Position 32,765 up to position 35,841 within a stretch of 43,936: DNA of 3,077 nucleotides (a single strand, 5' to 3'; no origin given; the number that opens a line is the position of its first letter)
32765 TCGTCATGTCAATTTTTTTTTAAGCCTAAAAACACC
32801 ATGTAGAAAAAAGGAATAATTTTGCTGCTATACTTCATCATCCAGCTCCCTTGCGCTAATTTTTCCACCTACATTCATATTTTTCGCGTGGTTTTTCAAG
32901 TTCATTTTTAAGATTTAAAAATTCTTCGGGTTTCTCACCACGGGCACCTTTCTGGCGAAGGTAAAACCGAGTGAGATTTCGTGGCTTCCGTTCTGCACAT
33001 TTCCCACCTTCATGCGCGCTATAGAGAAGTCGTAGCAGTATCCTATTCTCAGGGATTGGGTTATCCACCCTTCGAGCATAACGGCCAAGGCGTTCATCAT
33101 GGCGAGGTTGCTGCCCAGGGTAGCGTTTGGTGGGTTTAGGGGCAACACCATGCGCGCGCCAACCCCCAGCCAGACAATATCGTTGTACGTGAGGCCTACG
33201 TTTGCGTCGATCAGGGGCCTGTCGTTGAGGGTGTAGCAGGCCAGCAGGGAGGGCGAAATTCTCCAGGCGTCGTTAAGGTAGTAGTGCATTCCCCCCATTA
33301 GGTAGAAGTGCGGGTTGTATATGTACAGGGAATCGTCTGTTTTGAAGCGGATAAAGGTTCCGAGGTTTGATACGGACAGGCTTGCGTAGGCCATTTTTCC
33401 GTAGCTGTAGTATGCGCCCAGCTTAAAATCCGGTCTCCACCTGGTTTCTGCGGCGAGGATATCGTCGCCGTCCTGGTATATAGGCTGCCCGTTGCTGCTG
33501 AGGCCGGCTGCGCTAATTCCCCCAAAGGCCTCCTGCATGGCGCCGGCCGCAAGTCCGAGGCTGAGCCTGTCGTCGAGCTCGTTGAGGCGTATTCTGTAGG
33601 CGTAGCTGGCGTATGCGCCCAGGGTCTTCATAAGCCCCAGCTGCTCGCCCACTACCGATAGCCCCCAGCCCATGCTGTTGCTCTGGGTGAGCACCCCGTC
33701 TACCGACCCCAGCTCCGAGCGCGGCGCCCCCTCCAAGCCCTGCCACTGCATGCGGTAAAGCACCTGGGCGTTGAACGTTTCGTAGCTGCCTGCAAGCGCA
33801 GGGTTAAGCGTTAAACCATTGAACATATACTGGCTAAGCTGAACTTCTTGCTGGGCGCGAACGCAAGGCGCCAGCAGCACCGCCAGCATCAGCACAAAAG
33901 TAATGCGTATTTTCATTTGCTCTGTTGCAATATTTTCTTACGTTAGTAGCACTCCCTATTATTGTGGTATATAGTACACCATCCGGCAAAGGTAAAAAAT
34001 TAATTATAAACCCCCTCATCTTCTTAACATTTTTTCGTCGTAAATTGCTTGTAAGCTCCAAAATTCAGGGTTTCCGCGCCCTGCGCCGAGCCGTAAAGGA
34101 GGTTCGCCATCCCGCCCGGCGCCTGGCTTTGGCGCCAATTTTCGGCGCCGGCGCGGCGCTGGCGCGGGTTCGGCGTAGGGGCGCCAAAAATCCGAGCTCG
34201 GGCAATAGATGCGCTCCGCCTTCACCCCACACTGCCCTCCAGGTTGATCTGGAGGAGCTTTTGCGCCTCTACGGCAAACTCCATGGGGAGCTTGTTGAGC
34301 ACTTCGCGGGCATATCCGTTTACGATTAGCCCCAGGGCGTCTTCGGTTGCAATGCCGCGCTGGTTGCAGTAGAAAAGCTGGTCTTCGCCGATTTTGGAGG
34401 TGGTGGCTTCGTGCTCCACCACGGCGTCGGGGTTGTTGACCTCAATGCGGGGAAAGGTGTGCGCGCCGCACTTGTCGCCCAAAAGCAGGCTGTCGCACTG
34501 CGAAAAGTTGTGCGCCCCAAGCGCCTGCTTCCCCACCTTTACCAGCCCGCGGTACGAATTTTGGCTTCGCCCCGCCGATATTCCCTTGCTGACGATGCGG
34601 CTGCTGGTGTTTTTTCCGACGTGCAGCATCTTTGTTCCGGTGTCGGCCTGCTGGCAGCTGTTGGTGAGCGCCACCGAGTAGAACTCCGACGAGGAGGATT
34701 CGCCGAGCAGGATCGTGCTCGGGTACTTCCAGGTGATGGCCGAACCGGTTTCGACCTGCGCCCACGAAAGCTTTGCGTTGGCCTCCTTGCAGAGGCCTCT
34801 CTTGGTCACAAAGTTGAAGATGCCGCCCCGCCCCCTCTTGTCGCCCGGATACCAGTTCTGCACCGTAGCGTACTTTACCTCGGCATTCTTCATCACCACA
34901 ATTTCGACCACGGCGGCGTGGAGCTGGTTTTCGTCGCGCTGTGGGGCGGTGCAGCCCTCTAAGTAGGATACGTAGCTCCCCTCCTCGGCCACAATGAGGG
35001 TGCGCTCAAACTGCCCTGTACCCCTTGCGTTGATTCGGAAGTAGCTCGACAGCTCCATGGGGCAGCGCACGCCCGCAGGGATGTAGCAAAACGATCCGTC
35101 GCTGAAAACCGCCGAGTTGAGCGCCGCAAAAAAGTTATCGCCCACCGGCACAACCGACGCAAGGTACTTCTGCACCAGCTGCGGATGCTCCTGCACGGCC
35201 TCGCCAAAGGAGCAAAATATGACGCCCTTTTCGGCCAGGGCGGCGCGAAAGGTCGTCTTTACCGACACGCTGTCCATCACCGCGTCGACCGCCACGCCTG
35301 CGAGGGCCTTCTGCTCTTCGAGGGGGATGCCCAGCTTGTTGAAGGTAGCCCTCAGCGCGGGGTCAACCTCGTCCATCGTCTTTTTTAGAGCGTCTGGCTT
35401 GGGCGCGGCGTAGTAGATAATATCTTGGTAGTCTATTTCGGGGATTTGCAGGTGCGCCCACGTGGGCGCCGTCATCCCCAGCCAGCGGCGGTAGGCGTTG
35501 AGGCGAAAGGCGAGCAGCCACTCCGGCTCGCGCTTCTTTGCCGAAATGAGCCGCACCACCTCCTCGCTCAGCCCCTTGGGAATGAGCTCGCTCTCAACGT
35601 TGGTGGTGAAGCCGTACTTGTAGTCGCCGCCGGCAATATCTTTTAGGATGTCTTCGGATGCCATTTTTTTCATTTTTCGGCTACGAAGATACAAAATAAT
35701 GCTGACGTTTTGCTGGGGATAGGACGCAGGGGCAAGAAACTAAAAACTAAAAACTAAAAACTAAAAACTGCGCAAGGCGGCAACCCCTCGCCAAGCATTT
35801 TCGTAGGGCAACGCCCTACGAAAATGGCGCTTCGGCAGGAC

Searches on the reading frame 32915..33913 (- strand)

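Call 52: search_protein_families(library=pfam, proteins=[window:32915-33913:-], max_evalue=0.00001)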
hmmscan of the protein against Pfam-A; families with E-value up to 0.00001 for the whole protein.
window:32915-33913:- (332 aa): 1 family
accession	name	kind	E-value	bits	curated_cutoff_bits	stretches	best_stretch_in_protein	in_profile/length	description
PF11751.14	PorP_SprF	-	9.8e-56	189.7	22.3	1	19-317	2-273/273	Type IX secretion system membrane protein PorP/SprF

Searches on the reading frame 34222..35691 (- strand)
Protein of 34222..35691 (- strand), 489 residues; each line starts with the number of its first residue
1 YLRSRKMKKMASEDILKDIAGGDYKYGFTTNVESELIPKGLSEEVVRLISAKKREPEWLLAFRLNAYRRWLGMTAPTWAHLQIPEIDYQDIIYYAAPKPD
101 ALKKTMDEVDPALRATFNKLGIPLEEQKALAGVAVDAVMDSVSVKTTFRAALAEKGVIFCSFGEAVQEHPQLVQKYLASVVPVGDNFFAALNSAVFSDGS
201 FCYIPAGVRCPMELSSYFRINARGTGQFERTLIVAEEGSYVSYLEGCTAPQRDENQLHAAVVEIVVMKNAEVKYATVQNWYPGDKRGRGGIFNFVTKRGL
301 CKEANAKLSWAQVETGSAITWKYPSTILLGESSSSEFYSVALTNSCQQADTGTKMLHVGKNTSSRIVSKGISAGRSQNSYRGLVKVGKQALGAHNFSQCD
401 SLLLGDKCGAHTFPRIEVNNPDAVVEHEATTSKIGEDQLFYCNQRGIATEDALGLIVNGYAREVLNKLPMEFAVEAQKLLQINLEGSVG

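Call 52: search_protein_families(library=pfam, proteins=[window:34222-35691:-], max_evalue=0.00001)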
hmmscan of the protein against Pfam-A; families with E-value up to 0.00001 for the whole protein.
window:34222-35691:- (489 aa): 2 families
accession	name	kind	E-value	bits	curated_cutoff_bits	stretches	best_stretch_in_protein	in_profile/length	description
PF01458.23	SUFBD_core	-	9.7e-78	261.2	27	1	218-459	1-231/232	SUF system FeS cluster assembly, SufBD core domain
PF19295.5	SufBD_N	-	1.4e-10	41.5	23.5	1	147-210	103-166/172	SufBD protein N-terminal region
